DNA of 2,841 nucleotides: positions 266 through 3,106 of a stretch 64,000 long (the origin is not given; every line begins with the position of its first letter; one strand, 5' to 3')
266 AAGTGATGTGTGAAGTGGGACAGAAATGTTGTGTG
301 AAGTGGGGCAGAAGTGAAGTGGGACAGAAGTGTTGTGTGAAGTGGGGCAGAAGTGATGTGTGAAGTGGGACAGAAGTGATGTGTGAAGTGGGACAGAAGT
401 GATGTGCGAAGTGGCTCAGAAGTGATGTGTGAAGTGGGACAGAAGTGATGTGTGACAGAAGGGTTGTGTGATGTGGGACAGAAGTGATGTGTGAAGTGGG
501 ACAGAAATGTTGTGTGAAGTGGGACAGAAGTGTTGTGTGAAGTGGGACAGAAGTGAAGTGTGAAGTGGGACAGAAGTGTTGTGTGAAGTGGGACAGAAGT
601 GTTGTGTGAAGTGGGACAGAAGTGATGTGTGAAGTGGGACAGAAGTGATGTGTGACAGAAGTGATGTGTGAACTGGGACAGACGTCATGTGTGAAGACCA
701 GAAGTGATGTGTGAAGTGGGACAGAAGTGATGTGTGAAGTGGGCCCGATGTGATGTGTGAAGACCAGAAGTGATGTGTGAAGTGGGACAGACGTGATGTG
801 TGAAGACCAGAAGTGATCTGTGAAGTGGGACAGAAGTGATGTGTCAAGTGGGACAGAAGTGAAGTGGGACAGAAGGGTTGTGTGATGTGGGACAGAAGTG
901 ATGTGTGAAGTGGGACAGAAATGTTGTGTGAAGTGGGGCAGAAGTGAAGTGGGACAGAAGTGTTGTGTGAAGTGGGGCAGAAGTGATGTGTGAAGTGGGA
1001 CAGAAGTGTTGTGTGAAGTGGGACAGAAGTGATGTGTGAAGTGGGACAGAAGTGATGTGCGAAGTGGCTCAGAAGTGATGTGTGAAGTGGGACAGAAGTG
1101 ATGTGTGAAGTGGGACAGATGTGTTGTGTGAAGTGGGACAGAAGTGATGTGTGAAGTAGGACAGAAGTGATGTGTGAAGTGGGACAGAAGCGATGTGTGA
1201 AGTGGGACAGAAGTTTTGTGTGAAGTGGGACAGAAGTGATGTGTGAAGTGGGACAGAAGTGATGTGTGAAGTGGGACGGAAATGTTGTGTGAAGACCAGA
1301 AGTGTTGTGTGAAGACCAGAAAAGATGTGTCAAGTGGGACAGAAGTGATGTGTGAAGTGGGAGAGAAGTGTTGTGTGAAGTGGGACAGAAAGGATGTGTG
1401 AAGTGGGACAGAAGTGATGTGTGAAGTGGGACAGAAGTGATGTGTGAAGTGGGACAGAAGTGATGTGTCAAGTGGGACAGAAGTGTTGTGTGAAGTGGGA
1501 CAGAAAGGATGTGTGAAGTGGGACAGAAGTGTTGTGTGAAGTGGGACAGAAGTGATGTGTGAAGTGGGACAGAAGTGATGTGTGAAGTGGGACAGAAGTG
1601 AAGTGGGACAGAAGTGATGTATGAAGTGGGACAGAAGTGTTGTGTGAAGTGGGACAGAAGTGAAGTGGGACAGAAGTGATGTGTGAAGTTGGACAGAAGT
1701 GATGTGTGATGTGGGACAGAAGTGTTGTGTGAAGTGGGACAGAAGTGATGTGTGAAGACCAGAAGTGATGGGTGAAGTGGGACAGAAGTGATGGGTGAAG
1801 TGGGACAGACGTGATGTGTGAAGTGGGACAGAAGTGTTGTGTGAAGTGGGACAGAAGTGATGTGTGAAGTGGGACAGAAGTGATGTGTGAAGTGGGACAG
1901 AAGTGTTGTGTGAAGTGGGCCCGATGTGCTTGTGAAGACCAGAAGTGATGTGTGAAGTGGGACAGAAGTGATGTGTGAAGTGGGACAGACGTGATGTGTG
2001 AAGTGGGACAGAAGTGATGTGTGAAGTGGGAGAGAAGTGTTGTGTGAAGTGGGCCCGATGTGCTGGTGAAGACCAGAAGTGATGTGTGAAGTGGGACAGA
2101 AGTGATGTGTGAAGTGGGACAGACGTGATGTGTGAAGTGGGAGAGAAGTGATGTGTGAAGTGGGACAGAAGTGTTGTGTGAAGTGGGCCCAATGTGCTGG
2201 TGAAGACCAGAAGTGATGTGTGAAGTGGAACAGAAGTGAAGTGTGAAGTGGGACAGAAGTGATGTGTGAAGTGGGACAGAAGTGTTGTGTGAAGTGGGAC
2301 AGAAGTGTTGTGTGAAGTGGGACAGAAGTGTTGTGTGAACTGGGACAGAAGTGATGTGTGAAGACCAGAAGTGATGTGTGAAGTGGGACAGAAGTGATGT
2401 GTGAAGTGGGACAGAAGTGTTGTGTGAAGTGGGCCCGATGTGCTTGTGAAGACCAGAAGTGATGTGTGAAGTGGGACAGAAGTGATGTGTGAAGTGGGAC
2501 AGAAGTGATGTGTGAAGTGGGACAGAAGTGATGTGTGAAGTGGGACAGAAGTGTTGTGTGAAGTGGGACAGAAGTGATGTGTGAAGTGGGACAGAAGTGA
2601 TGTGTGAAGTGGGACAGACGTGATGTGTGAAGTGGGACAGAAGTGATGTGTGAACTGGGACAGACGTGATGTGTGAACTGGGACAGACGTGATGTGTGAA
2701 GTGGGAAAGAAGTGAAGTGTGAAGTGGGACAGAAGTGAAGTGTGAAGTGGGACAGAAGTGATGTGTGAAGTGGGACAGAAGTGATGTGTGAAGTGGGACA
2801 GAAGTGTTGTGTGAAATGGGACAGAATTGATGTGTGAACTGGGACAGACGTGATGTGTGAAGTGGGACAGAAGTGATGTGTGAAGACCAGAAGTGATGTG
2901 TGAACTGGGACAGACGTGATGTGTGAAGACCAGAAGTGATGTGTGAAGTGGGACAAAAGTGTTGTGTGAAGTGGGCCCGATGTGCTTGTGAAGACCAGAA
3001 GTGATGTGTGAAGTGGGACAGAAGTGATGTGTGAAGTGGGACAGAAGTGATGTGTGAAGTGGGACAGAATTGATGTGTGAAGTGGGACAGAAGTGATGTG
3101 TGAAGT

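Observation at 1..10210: Open-ended satellite of at least 10 kb with a 23-bp monomer and a near-perfect higher-order repeat of about 3.78 kb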

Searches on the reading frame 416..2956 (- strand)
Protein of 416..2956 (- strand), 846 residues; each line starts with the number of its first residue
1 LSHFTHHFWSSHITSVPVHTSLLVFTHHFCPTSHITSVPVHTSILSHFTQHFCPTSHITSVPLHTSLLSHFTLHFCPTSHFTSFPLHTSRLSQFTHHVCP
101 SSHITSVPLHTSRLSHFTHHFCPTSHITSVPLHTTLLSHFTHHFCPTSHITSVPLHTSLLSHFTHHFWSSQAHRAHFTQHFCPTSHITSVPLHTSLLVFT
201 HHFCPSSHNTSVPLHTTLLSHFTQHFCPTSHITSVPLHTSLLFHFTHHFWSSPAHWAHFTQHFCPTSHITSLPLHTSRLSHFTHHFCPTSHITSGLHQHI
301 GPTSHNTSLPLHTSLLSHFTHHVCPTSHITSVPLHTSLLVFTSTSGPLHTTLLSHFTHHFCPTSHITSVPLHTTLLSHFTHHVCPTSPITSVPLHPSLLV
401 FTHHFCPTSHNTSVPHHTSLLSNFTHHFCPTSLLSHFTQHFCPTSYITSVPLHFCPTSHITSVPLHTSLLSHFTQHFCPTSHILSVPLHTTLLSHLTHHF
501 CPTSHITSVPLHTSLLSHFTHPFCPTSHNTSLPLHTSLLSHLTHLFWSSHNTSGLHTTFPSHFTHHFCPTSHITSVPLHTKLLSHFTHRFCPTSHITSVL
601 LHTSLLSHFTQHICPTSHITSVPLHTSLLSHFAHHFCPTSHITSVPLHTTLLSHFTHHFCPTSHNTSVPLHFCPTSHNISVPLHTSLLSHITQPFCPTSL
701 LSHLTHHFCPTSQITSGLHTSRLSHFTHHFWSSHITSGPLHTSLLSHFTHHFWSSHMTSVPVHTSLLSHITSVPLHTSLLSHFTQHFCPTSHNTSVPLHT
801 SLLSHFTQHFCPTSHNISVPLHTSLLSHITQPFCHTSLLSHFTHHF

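Call 12: search_protein_families(library=pfam, proteins=[window:416-2956:-], max_evalue=0.01)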
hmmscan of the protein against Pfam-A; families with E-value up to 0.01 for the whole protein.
window:416-2956:- (846 aa): 0 families

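Call 18: find_homologous_proteins(query=window:416-2956:-)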
Query window:416-2956:-: 8000 candidates shared short words with the query, none scored E <= 0.001.
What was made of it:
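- Tried and rejected: The word-indexed search gave no hit (call 18).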

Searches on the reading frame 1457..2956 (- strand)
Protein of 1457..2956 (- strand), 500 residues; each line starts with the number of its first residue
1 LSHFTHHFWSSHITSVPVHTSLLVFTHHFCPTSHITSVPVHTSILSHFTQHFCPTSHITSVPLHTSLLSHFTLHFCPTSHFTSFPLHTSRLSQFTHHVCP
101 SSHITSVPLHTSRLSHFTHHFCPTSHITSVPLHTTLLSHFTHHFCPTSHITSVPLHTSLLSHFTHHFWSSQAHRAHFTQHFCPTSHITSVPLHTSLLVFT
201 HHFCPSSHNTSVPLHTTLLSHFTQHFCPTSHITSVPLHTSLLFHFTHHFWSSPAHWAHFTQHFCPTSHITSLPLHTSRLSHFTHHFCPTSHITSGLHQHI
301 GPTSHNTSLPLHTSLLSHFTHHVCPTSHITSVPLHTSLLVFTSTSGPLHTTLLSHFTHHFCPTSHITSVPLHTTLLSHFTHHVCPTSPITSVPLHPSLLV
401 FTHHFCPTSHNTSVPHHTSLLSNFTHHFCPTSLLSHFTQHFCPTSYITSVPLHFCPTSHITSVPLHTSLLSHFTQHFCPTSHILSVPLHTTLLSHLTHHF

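Call 81: search_protein_representatives(protein=window:1457-2956:-)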
Query: 500 residues. Proteins with E-value up to 0.001 (for the whole library): 204; up to 1e-10: 20; up to 1e-30: 1. The best 150 are listed.
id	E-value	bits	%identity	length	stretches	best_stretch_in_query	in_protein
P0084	2.4e-32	128.8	25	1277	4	13-158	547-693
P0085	6.4e-29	117.5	19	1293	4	13-248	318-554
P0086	2.0e-25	106.0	26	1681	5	23-160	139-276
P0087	4.9e-23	98.1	27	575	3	30-155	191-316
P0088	2.7e-18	82.5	28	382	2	25-162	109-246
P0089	2.5e-15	72.7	22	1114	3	22-165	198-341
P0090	1.6e-14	70.1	28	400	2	26-161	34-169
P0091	8.8e-13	64.3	20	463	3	33-164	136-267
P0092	9.2e-13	64.2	26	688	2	28-137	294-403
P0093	1.3e-12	63.7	21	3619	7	13-167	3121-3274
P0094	1.4e-12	63.6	23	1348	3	33-162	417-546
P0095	3.2e-12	62.4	27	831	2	33-164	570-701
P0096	4.8e-12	61.9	56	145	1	85-155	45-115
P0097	5.0e-12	61.8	18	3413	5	8-154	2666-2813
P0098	2.2e-11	59.7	20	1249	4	9-154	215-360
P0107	4.2e-10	55.4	39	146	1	67-158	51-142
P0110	9.6e-10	54.3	41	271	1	62-162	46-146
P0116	3.0e-09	52.6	41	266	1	20-167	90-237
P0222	1.1e-04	37.6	51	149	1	85-153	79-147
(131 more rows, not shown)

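Call 83: find_encoding_contigs(protein=P0096, flank=10000, max_places=6)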
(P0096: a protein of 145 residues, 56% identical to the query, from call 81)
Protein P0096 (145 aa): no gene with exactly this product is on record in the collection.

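Call 84: find_encoding_contigs(protein=P0222, flank=10000, max_places=6)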
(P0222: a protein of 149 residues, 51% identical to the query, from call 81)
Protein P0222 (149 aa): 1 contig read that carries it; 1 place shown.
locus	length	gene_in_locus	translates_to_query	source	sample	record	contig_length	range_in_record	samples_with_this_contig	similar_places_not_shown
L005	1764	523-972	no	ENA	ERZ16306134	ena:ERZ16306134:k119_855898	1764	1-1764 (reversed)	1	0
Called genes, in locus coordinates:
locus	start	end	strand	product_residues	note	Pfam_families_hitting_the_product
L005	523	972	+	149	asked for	-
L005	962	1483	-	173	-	-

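Call 86: list_cluster_members(proteins=[P0096, P0222, P0107, P0110, P0116])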
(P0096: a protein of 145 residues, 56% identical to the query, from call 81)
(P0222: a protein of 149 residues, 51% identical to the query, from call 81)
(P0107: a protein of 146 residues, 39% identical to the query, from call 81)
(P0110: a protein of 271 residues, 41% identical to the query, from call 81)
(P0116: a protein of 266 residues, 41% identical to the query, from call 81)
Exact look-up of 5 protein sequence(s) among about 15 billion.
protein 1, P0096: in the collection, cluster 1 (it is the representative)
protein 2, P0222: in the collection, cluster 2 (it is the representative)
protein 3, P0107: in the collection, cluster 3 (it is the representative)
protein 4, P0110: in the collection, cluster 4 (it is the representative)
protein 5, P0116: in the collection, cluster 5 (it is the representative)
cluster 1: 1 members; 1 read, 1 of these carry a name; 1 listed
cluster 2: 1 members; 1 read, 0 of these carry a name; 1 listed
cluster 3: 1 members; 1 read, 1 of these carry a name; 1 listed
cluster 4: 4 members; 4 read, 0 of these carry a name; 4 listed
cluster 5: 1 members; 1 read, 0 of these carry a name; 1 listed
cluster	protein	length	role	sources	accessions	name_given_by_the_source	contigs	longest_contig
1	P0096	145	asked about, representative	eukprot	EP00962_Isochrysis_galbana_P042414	scaffold15862_cov146-Isochrysis_galbana.AAC.1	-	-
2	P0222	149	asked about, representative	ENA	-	-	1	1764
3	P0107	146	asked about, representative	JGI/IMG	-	hypothetical protein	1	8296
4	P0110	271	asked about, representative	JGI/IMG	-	-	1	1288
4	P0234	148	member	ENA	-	-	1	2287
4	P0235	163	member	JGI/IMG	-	-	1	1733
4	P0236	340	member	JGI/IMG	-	-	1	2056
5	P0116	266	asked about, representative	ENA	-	-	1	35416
